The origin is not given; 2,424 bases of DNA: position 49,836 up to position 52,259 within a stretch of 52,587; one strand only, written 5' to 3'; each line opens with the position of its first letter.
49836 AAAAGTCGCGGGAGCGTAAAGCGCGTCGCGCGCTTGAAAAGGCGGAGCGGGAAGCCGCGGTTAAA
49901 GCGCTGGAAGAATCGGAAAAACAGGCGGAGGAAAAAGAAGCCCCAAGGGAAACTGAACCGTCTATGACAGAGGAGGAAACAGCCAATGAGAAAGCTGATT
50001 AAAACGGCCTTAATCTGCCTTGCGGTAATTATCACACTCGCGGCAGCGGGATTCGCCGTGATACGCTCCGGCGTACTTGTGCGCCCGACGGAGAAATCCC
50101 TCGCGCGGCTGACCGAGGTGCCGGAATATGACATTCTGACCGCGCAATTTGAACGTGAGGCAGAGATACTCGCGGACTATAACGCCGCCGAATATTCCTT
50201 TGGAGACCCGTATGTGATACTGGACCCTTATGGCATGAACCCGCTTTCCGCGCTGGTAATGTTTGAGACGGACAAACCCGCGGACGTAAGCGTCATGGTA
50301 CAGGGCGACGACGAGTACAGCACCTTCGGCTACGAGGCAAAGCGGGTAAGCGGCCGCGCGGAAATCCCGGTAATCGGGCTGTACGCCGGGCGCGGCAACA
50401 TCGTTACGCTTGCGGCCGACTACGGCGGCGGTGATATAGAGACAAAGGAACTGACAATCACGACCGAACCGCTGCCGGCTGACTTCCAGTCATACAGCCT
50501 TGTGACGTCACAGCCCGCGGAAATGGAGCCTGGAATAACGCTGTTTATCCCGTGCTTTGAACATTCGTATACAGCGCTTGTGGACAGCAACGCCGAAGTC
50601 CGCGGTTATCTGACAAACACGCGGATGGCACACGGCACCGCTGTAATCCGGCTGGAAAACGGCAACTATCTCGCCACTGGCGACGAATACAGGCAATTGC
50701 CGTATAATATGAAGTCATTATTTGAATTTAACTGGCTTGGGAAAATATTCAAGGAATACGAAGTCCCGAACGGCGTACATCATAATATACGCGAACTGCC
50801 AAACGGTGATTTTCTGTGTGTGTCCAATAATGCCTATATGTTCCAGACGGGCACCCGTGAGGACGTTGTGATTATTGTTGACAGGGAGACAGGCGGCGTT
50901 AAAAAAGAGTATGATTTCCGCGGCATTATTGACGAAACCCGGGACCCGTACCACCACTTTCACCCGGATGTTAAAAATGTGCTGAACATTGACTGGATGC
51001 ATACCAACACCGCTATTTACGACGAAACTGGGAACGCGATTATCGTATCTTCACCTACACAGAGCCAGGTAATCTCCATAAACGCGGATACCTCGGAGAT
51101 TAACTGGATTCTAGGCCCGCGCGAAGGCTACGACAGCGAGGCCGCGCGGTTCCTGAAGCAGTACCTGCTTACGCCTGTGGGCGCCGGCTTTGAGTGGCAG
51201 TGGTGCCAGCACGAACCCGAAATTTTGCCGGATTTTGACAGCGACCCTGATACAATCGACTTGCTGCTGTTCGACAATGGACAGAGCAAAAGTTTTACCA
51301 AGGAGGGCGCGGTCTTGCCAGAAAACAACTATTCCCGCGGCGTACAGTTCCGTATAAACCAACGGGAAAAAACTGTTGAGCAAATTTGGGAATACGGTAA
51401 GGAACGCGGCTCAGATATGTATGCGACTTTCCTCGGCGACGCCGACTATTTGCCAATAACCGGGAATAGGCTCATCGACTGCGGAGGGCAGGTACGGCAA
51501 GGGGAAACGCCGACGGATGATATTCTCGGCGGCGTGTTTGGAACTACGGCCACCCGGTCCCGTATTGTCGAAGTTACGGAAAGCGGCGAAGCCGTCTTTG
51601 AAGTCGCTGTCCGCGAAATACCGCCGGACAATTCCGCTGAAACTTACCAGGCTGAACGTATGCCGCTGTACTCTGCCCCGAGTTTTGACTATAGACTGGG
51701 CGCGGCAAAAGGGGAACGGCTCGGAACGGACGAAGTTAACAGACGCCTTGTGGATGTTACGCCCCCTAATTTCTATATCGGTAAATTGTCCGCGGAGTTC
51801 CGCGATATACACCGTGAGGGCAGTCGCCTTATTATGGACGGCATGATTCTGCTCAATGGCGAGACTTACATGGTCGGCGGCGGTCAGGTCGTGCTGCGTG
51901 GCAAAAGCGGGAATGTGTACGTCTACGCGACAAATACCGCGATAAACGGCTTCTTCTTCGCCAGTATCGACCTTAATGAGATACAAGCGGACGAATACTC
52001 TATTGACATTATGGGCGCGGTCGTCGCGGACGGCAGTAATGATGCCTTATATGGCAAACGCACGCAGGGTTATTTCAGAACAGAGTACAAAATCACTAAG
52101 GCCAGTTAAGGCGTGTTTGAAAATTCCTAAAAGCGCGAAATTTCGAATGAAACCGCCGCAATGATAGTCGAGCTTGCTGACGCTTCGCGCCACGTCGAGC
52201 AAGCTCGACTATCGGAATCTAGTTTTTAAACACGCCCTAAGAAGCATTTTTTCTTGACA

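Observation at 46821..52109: The switch controls an operon with two membrane-anchored ASST arylsulfotransferase paralogs, a lipoprotein and a small membrane protein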

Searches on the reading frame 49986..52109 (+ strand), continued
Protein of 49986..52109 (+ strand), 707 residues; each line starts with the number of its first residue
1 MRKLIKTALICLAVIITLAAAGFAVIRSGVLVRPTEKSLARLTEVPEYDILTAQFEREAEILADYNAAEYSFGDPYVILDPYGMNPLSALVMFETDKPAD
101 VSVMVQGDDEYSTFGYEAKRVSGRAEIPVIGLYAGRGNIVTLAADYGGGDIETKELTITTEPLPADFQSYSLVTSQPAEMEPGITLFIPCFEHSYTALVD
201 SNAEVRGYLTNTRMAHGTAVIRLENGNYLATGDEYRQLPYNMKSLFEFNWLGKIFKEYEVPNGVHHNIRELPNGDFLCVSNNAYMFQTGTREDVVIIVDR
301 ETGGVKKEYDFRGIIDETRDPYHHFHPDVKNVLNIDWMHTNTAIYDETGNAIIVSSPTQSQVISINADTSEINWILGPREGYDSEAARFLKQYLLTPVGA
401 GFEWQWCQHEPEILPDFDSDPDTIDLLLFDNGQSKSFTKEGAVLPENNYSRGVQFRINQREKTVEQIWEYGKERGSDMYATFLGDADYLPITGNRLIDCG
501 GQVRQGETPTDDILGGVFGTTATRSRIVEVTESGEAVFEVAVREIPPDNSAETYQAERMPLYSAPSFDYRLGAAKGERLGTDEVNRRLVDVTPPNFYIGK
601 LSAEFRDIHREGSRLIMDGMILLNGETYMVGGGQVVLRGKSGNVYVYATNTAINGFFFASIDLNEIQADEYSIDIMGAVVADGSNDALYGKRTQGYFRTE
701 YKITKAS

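Call 54: find_encoding_contigs(protein=P0011, flank=10000, max_places=1)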
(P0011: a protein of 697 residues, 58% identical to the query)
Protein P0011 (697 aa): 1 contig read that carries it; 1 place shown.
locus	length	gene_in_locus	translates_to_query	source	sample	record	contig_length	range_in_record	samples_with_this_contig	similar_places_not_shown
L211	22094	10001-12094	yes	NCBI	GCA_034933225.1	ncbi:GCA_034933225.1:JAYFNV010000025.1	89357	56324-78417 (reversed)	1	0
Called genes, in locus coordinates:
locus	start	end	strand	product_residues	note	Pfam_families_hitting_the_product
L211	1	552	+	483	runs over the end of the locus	PF03062:MBOAT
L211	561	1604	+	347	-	-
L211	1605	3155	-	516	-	PF01433:Peptidase_M1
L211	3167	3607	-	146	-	PF08837:DUF1810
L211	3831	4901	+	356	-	-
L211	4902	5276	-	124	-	PF00583:Acetyltransf_1, PF13420:Acetyltransf_4 (weak), PF13508:Acetyltransf_7 (weak)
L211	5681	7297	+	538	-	PF18998:Flg_new_2 (weak)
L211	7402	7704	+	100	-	-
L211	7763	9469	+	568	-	PF17425:Arylsulfotran_N, PF05935:Arylsulfotrans, PF14269:Arylsulfotran_2 (weak)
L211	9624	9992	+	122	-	PF11611:DUF4352 (weak)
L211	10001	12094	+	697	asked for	PF17425:Arylsulfotran_N, PF05935:Arylsulfotrans, PF14269:Arylsulfotran_2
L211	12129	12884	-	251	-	-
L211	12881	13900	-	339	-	PF00296:Bac_luciferase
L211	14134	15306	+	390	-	PF01590:GAF (weak), PF13185:GAF_2, PF13492:GAF_3 (weak), PF13487:HD_5, PF01966:HD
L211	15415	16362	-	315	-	PF10340:Say1_Mug180, PF20434:BD-FAE, PF07859:Abhydrolase_3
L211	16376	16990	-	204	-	PF00440:TetR_N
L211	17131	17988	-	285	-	PF04439:Adenyl_transf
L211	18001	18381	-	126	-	PF08818:DUF1801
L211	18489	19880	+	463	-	PF00875:DNA_photolyase, PF03441:FAD_binding_7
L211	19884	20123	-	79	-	PF20008:DUF6429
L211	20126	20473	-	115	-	-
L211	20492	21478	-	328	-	PF01384:PHO4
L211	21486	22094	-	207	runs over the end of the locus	PF01865:PhoU_div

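Call 55: predict_structure(alignment_id=A1)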
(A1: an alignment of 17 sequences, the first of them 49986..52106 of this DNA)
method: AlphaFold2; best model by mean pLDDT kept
length: 707 residues; sequences in the alignment: 17
mean_pLDDT: 86.3   pTM: 0.87
mean pLDDT of the five models: 86.3, 85.9, 83.4, 83.3, 80.8
residues with pLDDT >= 90: 364; 70-90: 265; 50-70: 68; < 50: 10
segments of 3 or more residues with pLDDT < 50: 234-239
pLDDT, mean of each block of 10 residues (from residue 1): 80 88 81 90 95 96 96 97 96 93 96 93 94 98 91 97 91 96 91 86 95 76 93 54 86 93 84 93 71 87 93 70 56 65 90 82 92 86 71 89 68 88 91 68 83 92 93 89 85 91 82 72 87 95 67 80 91 93 85 83 90 89 86 90 90 80 94 92 81 90 91
secondary structure, 60 per line:
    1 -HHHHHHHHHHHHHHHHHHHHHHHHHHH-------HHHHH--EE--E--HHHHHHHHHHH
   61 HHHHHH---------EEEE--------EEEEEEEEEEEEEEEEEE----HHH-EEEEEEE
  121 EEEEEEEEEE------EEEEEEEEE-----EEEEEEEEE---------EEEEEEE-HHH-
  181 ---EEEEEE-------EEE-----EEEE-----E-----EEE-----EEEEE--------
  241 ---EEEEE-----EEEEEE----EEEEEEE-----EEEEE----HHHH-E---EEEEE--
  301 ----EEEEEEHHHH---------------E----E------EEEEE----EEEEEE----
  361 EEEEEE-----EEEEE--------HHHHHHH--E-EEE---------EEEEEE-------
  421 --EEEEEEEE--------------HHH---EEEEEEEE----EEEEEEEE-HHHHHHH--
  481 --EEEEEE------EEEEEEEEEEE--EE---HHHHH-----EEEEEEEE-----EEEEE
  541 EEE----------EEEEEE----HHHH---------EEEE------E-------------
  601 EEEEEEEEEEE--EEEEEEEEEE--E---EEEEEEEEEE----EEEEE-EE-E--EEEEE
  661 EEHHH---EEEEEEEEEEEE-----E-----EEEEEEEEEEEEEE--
elements in order (helices of 4 or more, strands of 3 or more residues): H2-28 H36-40 H50-66 E76-79 E88-105 E114-130 E137-145 E151-159 E169-175 E184-189 E197-199 E205-208 E220-222 E228-232 E244-248 E254-259 E264-270 E276-280 H285-288 E294-298 E305-310 H311-314 E342-346 E351-356 E361-366 E372-376 H385-391 E396-398 E408-413 E423-430 E451-458 E463-470 H472-478 E483-488 E495-505 H513-517 E523-530 E536-543 E554-559 H564-567 E577-580 E601-611 E614-623 E630-639 E644-648 E656-662 E669-680 E692-705

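Call 58: fold_search(model_id=the predicted structure, library=pdb)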
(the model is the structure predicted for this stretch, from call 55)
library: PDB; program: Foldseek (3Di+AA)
matches with E <= 10: 1717; with E <= 0.001: 103
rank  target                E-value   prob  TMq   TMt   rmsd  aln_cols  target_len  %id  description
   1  4p04_B                1.9e-27  1.00  0.56  0.69   4.7       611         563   21  Apo form of bacterial arylsulfate sulfotransferase (ASST) H436N mutant with MPO in the active site (released 2014-03-26)
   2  3ets_A                5.9e-27  1.00  0.54  0.67   5.5       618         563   21  Crystal structure of a bacterial arylsulfate sulfotransferase catalytic intermediate with 4-methylumbelliferone bound  (released 2008-11-25)
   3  4p05_A                8.1e-27  1.00  0.55  0.67   5.5       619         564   21  Bacterial arylsulfate sulfotransferase (ASST) H436N mutant with 4-nitrophenyl sulfate (PNS) in the active site (released 2014-03-26)
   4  4p04_A                9.0e-27  1.00  0.55  0.67   5.6       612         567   22  Apo form of bacterial arylsulfate sulfotransferase (ASST) H436N mutant with MPO in the active site (released 2014-03-26)
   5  4p07_A                1.2e-26  1.00  0.55  0.68   4.6       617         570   21  Bacterial aryl sulfotransferase (ASST) soaked with human urine (released 2014-03-26)
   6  3ets_B                3.3e-26  1.00  0.55  0.67   5.7       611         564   21  Crystal structure of a bacterial arylsulfate sulfotransferase catalytic intermediate with 4-methylumbelliferone bound  (released 2008-11-25)
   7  3elq_B                5.8e-26  1.00  0.55  0.68   5.4       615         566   22  Crystal structure of a bacterial arylsulfate sulfotransferase (released 2008-11-18)
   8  3ett_A                8.3e-26  1.00  0.55  0.68   5.6       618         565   22  Crystal structure of a bacterial arylsulfate sulfotransferase catalytic intermediate with 4-nitrophenol bound in the a (released 2008-11-25)
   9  3elq_A                1.1e-25  1.00  0.54  0.67   5.4       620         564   22  Crystal structure of a bacterial arylsulfate sulfotransferase (released 2008-11-18)
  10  9kf4                  1.5e-14  1.00  0.39  0.57  17.5       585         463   16  Crystal structure of Streptomyces sp. sulfotransferase Cpz4 involved in Caprazamycins Synthesis (released 2025-11-05)
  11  9kf6                  1.7e-13  1.00  0.38  0.57  18.3       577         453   16  Crystal structure of the reaction intermediate of Streptomyces sp. sulfotransferase Cpz4 involved in caprazamycins synth (released 2025-11-05)
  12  6tji_A                3.3e-08  1.00  0.22  0.38  14.8       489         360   10  Crystal structure of the computationally designed Cake10 protein (released 2020-05-06)
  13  6fpt_B                1.2e-07  1.00  0.19  0.32  17.2       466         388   11  Crystal structure of Danio rerio Lin41 filamin-NHL domains (released 2018-05-09)
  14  9m58_A                1.3e-07  1.00  0.23  0.38  19.8       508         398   10  Cu/Zn-superoxide dismutase from Deinococcus radiodurans (Calcium-free) (released 2025-09-24)
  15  6fpt_A                1.4e-07  1.00  0.20  0.33  16.9       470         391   10  Crystal structure of Danio rerio Lin41 filamin-NHL domains (released 2018-05-09)
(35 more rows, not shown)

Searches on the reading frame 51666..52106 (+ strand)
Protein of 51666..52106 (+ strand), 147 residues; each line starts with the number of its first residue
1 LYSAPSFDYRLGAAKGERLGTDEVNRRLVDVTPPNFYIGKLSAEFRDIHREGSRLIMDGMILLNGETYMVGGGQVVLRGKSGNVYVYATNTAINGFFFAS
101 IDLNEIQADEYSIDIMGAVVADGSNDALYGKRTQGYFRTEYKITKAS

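Call 78: predict_structure(alignment_id=A3)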
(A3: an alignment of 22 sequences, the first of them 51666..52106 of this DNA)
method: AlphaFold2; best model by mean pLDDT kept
length: 147 residues; sequences in the alignment: 22
mean_pLDDT: 85.5   pTM: 0.76
mean pLDDT of the five models: 85.5, 85.0, 83.3, 83.3, 82.9
residues with pLDDT >= 90: 80; 70-90: 40; 50-70: 25; < 50: 2
segments of 3 or more residues with pLDDT < 50: none
pLDDT, mean of each block of 10 residues (from residue 1): 54 67 90 86 94 95 85 92 96 89 97 92 66 89 94
secondary structure, 60 per line:
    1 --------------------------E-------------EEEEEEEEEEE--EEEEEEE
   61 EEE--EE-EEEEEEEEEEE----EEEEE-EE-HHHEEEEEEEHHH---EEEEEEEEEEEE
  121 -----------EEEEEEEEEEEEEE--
elements in order: E41-51 E54-63 E69-79 E84-88 E96-102 E109-120 E132-145

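Call 80: fold_search(model_id=the predicted structure, library=pdb)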
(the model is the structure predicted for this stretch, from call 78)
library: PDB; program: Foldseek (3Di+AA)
matches with E <= 10: 1297; with E <= 0.001: 0
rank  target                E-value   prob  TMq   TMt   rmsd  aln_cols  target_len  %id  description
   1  6z2o                  2.2e-03  1.00  0.45  0.21   6.5       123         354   18  Crystal structure of wild type OgpA from Akkermansia muciniphila in P 21 21 21 (released 2020-09-30)
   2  6z2q_A                5.0e-03  1.00  0.45  0.21   5.2       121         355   18  Crystal structure of wild type OgpA from Akkermansia muciniphila in complex with an O-glycopeptide (GalGalNAc-TS) prod (released 2020-09-30)
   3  6z2d                  5.2e-03  1.00  0.44  0.20   5.4       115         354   19  Crystal structure of wild type OgpA from Akkermansia muciniphila in P 41 21 2 (released 2020-09-30)
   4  6z2p_A                5.2e-03  1.00  0.44  0.21   6.1       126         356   17  Crystal structure of catalytic inactive OgpA from Akkermansia muciniphila in complex with an O-glycopeptide (glycodros (released 2020-09-30)
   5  8dek_B                7.2e-03  1.00  0.43  0.17   8.4       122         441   11  The structure of the glycopeptidase catalytic domain including the linker of Amuc_1438 (released 2022-08-31)
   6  8vv6_A                1.1e-02  0.92  0.32  0.32   9.5       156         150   10  The crystal structure of Brucella abortus FtrA-H151A mutant (released 2025-02-05)
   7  8va1_A                1.3e-02  1.00  0.36  0.11   4.5        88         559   17  S. aureus TarL H300N in complex with CDP-ribitol (single tetramer) (released 2024-04-03)
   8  3qwq_B                1.3e-02  0.98  0.36  0.48   5.7       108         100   16  Crystal structure of the extracellular domain of the epidermal growth factor receptor in complex with an adnectin (released 2012-02-01)
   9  8v33                  1.4e-02  0.99  0.39  0.37  12.7       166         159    9  Crystal structure of S. aureus TarL N-terminal domain (released 2024-04-03)
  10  3pmq                  1.4e-02  0.99  0.37  0.12   7.0       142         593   10  Crystal structure of the outer membrane decaheme cytochrome MtrF (released 2011-05-25)
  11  7zmm_E                1.5e-02  1.00  0.43  0.47   4.9       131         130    6  Crystal structure of human RECQL5 helicase APO form in complex with engineered nanobody (Gluebody) G2-001 (released 2022-06-22)
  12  8dek_A                1.5e-02  1.00  0.43  0.17   8.4       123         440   11  The structure of the glycopeptidase catalytic domain including the linker of Amuc_1438 (released 2022-08-31)
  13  5t7a_B                1.6e-02  1.00  0.39  0.56   4.8       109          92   13  Crystal structure of Br derivative BhCBM56 (released 2017-08-23)
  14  3d33_A                1.6e-02  0.99  0.34  0.50   7.8       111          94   16  Crystal structure of a duf3244 family protein with an immunoglobulin-like beta-sandwich fold (bvu_0276) from bacteroid (released 2008-05-27)
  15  7kfb_G                1.6e-02  0.96  0.35  0.38   8.1       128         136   10  Ebola virus GP (mucin deleted, Makona strain) bound to antibody Fab EBOV-442 (released 2021-04-28)
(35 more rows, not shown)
